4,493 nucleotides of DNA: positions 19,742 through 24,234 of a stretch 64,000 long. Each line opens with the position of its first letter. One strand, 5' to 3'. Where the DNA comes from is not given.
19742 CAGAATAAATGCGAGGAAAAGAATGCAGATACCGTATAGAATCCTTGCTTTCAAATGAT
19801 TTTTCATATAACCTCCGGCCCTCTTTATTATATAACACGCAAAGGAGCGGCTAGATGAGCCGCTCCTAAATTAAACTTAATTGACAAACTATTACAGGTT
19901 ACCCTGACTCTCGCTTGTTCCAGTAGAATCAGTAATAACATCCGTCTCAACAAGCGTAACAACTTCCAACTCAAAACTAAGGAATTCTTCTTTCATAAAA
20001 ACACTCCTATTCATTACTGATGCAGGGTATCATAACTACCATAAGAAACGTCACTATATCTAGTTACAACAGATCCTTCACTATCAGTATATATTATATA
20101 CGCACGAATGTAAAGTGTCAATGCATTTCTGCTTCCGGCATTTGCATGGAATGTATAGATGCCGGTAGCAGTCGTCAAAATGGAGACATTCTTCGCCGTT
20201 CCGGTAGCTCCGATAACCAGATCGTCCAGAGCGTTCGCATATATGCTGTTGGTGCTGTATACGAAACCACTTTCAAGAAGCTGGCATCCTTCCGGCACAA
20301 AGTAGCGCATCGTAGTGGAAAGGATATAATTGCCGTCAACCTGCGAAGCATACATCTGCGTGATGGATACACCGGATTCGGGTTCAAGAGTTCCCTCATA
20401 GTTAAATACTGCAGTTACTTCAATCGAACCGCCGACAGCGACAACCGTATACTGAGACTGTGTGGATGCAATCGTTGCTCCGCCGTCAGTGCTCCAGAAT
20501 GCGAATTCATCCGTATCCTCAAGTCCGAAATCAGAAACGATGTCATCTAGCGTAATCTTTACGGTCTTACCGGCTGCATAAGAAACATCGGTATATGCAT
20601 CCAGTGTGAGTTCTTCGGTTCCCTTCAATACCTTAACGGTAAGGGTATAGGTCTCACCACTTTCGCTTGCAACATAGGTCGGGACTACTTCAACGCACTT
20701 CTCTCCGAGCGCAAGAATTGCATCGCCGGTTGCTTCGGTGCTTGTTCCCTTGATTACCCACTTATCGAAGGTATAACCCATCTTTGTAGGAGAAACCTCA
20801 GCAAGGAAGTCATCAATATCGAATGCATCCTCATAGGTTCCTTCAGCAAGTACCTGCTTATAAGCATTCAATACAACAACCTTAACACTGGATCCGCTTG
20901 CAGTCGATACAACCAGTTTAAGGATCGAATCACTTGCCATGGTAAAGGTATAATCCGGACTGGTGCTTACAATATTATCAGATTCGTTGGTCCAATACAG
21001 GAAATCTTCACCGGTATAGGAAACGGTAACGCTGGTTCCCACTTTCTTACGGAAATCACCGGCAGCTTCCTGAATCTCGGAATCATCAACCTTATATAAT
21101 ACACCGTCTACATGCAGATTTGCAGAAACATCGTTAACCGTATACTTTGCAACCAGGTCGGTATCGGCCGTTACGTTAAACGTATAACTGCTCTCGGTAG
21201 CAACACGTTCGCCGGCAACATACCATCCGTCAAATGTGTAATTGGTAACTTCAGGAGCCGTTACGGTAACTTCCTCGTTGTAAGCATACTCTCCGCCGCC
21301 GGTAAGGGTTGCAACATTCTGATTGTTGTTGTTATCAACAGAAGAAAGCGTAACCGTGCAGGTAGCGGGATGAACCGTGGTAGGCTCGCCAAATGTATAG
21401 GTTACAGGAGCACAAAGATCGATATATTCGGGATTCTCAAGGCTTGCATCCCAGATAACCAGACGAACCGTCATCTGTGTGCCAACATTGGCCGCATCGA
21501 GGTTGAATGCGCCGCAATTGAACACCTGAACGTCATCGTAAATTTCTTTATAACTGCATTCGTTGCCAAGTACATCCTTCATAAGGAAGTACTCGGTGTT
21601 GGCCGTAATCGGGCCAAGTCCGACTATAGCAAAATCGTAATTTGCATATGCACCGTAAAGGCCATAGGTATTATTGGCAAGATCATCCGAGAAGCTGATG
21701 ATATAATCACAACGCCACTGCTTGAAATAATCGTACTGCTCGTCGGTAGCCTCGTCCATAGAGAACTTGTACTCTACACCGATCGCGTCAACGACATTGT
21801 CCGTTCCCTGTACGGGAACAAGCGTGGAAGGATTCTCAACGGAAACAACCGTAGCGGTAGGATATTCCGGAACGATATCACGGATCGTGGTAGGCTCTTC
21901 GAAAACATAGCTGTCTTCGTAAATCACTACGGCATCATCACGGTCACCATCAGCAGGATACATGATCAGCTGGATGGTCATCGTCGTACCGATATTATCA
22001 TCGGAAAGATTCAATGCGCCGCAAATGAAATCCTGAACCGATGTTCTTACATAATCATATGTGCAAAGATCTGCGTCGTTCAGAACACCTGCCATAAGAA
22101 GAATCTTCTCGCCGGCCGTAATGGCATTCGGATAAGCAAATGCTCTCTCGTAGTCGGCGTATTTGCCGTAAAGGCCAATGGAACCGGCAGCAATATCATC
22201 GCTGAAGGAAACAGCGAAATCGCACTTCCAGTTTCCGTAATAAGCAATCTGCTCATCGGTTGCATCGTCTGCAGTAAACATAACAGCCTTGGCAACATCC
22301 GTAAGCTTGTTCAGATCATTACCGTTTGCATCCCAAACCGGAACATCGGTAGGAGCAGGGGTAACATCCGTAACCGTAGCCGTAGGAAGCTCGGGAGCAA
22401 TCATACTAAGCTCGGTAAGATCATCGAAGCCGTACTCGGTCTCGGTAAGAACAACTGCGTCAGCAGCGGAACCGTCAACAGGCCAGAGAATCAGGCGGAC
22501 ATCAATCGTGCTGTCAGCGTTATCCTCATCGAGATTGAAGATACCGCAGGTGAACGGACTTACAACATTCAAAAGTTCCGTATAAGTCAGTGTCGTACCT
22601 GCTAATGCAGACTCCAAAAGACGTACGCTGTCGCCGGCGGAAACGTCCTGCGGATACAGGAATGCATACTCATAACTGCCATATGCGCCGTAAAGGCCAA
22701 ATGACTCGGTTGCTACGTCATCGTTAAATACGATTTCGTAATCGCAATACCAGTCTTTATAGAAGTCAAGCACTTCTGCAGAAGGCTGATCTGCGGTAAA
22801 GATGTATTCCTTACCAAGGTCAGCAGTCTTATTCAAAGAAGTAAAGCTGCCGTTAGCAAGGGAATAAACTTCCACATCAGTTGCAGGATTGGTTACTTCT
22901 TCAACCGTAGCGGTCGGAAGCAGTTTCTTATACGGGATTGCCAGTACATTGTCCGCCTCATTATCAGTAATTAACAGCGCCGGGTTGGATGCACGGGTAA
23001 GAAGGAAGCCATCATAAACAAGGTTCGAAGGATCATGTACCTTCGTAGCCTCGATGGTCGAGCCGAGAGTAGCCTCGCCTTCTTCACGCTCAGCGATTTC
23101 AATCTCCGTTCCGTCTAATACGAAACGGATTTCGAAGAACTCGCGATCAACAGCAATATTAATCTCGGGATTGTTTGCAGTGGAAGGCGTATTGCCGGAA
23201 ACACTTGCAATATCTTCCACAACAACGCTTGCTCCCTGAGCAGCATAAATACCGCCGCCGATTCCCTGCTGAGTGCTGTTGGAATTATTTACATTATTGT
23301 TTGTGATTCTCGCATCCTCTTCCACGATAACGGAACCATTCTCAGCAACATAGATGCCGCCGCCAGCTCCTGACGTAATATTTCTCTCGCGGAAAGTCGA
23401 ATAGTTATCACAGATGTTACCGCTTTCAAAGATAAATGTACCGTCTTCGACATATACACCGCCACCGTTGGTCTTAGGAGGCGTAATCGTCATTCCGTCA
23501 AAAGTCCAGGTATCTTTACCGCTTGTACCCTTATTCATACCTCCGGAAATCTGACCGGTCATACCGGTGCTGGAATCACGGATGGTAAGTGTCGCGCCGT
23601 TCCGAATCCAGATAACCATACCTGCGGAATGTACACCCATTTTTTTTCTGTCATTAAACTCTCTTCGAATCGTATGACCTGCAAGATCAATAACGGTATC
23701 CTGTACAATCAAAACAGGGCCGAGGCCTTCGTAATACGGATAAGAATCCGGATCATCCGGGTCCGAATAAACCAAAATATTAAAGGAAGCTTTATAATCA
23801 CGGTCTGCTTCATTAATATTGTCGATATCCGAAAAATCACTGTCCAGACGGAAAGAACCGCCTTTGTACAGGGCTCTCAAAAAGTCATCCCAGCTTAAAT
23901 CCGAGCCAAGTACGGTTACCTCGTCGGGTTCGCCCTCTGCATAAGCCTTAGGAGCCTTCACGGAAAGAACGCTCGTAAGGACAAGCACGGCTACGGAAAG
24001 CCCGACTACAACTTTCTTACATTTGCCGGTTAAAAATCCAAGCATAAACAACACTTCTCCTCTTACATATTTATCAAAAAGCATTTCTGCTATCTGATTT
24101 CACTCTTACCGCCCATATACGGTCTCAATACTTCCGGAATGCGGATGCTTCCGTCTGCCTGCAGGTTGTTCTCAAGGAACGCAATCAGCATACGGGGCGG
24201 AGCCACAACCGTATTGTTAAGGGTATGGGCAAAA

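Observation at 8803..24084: Candidate new surface system: two anchorless giant modular exoproteins, an acidic micro-ORF and an LRR membrane protein as one transcription unit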

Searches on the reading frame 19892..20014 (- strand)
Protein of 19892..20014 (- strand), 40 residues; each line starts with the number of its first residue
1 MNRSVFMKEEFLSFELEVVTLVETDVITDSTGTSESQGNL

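Call 7: search_protein_families(library=pfam, proteins=[window:19892-20014:-], max_evalue=0.01)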
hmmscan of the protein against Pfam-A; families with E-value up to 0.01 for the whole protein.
window:19892-20014:- (40 aa): 0 families

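Call 8: search_protein_families(library=ncbifam, proteins=[window:19892-20014:-], max_evalue=0.1)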
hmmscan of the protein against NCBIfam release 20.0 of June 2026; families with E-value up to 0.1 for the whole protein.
window:19892-20014:- (40 aa): 0 families

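Call 41: find_homologous_proteins(query=A3, max_evalue=0.01)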
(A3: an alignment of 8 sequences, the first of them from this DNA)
Query A3 (8 sequences) (40 aa, profile of the alignment): 77 proteins with E <= 0.01 among 569 candidates.
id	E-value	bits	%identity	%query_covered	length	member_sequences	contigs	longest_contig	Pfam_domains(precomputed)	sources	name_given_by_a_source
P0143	2.5e-16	77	-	-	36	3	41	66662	-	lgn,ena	-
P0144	8.2e-16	75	-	-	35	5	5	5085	-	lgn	-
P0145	8.9e-16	75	-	-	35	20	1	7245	-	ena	-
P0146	1.1e-15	75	-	-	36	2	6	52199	-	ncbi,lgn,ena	-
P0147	1.2e-15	75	-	-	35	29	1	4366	-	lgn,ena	-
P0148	5.7e-15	72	-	-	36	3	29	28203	-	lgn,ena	-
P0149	6.8e-15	72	-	-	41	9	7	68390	-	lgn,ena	-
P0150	7.9e-15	72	-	-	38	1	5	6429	-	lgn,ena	-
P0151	9.0e-15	72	-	-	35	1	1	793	-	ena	-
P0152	1.4e-14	71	-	-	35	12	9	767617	-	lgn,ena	-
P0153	1.7e-14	71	-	-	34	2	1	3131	-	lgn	-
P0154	3.0e-14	70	-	-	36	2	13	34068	-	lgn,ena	-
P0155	3.0e-14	70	-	-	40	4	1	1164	-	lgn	-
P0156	6.4e-14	69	-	-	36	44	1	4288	-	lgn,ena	-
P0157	8.9e-14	69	-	-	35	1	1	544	-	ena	-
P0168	1.0e-12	65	-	-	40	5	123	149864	-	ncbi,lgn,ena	ncbi:hypothetical protein [Dysosmobacter sp.]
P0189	2.0e-10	58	30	83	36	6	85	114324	-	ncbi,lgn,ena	-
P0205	2.6e-8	51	97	85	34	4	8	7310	-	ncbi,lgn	-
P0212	5.6e-4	37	-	-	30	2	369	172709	-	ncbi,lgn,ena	-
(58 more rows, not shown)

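Call 42: find_encoding_contigs(protein=P0205, flank=10000, max_places=4)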
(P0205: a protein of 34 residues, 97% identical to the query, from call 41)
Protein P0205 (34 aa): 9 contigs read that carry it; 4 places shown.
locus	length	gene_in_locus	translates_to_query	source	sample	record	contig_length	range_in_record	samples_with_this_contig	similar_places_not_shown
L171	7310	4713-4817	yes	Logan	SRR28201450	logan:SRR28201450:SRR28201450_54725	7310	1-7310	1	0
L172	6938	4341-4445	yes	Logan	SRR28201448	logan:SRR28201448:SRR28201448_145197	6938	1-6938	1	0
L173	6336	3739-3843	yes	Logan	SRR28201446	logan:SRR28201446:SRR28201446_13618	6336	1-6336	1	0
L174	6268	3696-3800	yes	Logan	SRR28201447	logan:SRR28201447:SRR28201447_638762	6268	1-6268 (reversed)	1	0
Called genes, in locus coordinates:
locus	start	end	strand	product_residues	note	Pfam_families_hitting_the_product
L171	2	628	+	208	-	?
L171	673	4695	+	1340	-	PF18998:Flg_new_2 (weak)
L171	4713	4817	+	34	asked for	-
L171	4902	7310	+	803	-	?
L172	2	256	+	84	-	?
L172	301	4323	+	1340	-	PF18998:Flg_new_2 (weak)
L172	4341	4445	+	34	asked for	-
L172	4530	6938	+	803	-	?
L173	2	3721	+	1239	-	?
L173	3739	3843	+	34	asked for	-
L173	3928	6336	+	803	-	?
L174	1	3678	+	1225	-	?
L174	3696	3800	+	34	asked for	-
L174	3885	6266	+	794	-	?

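Call 43: find_encoding_contigs(protein=P0168, flank=10000, max_places=3)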
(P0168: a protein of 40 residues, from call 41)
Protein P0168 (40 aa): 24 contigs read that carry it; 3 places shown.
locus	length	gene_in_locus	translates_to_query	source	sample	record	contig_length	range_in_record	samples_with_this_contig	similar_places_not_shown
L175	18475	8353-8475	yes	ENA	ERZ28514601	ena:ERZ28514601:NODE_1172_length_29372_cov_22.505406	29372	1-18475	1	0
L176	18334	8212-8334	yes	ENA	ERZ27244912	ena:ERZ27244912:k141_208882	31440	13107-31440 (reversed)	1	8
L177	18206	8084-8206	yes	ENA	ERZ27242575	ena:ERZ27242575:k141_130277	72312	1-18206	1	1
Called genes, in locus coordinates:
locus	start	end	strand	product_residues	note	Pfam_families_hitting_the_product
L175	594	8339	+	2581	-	PF13229:Beta_helix (faint), PF09479:Flg_new (faint)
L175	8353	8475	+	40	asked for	-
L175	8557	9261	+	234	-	-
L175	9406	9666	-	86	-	-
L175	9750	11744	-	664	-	PF19732:SpoIIE_N, PF07228:SpoIIE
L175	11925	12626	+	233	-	-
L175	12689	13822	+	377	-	PF02595:Gly_kinase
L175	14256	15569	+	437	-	PF00768:Peptidase_S11, PF13354:Beta-lactamase2, PF00144:Beta-lactamase (faint), PF07943:PBP5_C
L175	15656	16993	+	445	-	PF00342:PGI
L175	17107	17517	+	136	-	-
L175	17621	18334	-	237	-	-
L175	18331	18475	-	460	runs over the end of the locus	PF08245:Mur_ligase_M, PF08353:MurT_C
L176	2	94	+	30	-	?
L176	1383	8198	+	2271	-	-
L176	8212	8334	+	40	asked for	-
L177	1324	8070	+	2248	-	PF09479:Flg_new (faint)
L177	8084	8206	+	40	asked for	-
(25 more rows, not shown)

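Call 44: find_encoding_contigs(protein=P0152, flank=10000, max_places=3)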
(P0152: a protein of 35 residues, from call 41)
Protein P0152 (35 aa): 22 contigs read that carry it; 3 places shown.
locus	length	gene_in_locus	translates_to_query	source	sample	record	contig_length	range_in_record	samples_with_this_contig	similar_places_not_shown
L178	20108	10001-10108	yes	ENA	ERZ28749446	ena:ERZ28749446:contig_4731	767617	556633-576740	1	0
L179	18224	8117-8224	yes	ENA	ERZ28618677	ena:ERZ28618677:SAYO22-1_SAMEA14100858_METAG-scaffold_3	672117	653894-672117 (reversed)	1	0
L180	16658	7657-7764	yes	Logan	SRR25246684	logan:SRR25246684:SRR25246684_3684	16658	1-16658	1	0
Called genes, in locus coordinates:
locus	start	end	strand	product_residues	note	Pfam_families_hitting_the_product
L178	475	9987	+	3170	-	PF13229:Beta_helix (faint), PF07581:Glug (faint)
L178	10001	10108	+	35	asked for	-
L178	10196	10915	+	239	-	-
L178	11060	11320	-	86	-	-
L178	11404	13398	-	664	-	PF19732:SpoIIE_N, PF07228:SpoIIE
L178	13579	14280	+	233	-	-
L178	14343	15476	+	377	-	PF02595:Gly_kinase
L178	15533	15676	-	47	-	-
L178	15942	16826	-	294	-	PF02498:Bro-N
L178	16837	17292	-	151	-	PF01451:LMWPc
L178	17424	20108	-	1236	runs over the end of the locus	PF13191:AAA_16 (weak), PF20720:nSTAND3 (faint), PF25199:nSTAND_NTPase5 (weak)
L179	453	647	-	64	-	-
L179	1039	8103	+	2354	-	PF09479:Flg_new (faint)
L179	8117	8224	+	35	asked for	-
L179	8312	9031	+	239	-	-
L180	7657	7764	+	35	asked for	-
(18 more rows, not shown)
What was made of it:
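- The giants' middles vary in length between strains (calls 43, 44).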

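Call 99: list_cluster_members(proteins=[P0205, P0168, P0189, P0212, P0104, P0123, P0050, P0017])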
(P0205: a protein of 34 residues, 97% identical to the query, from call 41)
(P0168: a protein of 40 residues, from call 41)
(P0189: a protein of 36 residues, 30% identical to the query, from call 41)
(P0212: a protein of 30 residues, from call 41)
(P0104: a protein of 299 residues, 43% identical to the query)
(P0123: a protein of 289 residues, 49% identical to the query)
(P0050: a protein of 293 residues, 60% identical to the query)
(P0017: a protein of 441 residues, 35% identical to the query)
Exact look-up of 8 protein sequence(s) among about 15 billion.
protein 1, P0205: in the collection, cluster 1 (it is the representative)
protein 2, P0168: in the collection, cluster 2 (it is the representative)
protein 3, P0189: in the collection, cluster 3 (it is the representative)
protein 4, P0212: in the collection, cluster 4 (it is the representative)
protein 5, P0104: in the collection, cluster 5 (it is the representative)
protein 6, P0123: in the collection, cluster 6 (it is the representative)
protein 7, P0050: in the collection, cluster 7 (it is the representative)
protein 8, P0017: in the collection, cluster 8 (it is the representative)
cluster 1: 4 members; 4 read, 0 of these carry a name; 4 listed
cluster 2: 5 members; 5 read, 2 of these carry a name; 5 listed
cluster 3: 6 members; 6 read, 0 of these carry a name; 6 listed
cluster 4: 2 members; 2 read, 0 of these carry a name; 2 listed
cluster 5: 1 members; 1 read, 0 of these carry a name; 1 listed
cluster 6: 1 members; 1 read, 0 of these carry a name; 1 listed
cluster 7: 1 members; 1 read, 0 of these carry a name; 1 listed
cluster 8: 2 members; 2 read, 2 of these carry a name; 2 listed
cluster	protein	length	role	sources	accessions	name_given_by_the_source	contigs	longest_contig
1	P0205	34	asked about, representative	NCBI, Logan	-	-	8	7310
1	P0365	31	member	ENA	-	-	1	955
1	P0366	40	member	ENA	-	-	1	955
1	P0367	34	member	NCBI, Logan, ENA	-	-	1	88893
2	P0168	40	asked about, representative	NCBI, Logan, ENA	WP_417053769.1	hypothetical protein [Dysosmobacter sp.]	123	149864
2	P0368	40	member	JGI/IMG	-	hypothetical protein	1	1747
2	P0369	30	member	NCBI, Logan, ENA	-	-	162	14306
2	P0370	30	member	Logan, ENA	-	-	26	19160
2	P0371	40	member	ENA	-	-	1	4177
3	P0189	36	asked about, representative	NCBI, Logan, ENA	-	-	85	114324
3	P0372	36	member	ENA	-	-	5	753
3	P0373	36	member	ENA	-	-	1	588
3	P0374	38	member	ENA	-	-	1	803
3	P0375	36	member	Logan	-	-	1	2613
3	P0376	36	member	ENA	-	-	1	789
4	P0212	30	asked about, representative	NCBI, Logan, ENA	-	-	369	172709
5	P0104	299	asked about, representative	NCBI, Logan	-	-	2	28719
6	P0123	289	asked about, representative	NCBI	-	-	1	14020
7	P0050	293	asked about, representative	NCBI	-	-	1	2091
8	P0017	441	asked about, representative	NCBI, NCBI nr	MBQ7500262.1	MAG: hypothetical protein IJT91_05160, partial [Clostridia bacterium] | hypothetical protein [Clostridia bacterium]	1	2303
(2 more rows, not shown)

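Call 108: search_protein_families(library=pfam, proteins=[L175:9406-9666:-, L175:11925-12626:+], max_evalue=0.1)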
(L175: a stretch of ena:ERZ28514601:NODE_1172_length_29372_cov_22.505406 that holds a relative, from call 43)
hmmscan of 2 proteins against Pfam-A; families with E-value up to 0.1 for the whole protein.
L175:9406-9666:- (86 aa): 0 families

L175:11925-12626:+ (233 aa): 0 families

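Call 113: search_protein_families(library=ncbifam, alignment_id=A11, max_evalue=1)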
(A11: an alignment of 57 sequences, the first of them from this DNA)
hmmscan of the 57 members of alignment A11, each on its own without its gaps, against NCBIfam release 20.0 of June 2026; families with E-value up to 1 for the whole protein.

A. member 1, seq(34 aa): 0 families

B. families by the number of members that match (of 57 scanned): 5 families
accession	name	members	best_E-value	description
NF033524.1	lasso_PadeA_fam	1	0.026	paeninodin family lasso peptide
NF045558.1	StsA_sacti_RiPP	1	0.075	StsA family sactipeptide RiPP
NF050036.1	tryglysin_RiPP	1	0.16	tryglysin family RiPP peptide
NF008687.0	PRK11706.1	1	0.18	dTDP-4-amino-4,6-dideoxygalactose transaminase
NF007930.0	PRK10645.1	1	0.24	divalent cation tolerance protein CutA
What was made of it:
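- On Lasso peptides: One member hits the paeninodin model at E=0.026 (call 113).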

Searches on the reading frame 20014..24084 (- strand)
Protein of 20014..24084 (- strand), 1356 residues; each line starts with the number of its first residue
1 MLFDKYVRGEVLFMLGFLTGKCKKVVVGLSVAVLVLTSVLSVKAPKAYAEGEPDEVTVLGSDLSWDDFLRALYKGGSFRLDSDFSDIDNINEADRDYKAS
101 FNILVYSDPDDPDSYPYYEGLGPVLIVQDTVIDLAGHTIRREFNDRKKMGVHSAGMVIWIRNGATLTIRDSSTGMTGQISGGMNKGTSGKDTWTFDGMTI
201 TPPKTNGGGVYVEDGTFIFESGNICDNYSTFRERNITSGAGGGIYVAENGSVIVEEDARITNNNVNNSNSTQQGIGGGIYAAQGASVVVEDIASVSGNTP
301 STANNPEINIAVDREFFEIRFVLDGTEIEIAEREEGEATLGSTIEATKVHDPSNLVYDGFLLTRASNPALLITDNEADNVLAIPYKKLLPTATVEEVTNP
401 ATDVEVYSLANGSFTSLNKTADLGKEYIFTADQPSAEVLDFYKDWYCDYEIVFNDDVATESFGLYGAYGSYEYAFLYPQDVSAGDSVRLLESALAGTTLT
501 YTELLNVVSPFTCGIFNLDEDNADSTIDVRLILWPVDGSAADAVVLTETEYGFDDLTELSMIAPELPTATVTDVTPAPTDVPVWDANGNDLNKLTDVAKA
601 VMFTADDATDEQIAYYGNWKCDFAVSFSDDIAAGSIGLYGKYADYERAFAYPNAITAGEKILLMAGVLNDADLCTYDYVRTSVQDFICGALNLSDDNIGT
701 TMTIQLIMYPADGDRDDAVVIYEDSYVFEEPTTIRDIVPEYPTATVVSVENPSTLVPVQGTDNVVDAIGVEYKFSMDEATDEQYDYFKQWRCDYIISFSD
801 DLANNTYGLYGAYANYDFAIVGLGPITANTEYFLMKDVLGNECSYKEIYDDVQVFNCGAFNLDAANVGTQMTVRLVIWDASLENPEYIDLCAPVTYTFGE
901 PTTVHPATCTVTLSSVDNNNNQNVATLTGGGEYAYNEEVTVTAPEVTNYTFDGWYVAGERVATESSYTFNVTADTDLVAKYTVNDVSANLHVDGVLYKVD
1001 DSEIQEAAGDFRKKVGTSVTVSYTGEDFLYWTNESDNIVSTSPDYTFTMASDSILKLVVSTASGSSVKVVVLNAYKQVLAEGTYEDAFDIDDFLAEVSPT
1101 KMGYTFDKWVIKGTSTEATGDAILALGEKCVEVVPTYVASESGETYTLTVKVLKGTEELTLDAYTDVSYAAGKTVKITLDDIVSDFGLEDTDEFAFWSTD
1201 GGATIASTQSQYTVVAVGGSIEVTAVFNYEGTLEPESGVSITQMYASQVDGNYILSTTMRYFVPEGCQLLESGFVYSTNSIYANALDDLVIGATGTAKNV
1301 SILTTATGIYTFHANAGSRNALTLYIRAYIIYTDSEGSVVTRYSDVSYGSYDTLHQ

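Call 7: search_protein_families(library=pfam, proteins=[window:20014-24084:-], max_evalue=0.01)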
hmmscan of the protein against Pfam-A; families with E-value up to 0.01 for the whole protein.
window:20014-24084:- (1356 aa): 3 families
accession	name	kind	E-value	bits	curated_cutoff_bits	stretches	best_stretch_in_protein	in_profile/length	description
PF18998.6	Flg_new_2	-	1e-09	38.7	23.6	1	922-984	8-72/73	Divergent InlB B-repeat domain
PF09479.16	Flg_new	-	0.00071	20.1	27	1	924-980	12-65/65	Listeria-Bacteroides repeat domain (List_Bact_rpt)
PF16820.11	PKD_3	-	0.003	17.8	26.3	0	936-975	18-58/68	PKD-like domain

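Call 8: search_protein_families(library=ncbifam, proteins=[window:20014-24084:-], max_evalue=0.1)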
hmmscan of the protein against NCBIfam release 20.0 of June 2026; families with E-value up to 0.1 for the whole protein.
window:20014-24084:- (1356 aa): 4 families
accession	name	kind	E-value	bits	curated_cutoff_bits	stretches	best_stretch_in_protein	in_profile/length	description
NF038238.1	blaBUT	exception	0.0073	15.4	850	0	598-651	136-192/383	BUT family class C beta-lactamase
NF041662.1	ampC_Kaer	exception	0.028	13.2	825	0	605-655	142-194/381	AmpC-Kaer family extended-spectrum class C beta-lactamase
NF012173.1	CMY2-MIR-ACT-EC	exception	0.039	12.8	680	0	606-656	143-195/380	CMY2/MIR/ACT/EC family class C beta-lactamase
NF000191.1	CMY2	exception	0.1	11.4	800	0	605-657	142-196/381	CMY-2 family class C beta-lactamase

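Call 90: search_solved_structures(query=window:20017-24045:-, max_evalue=1)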
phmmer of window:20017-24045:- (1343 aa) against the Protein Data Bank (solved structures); distinct sequences matched with E-value up to 1: 2.
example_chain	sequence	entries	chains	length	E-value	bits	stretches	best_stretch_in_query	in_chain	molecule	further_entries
1k8t_A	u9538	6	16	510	0.045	14.6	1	1002-1094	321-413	CALMODULIN-SENSITIVE ADENYLATE CYCLASE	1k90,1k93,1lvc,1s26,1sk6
1s7j_A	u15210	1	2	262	0.72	10.6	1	997-1058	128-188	phenazine biosynthesis protein PhzF family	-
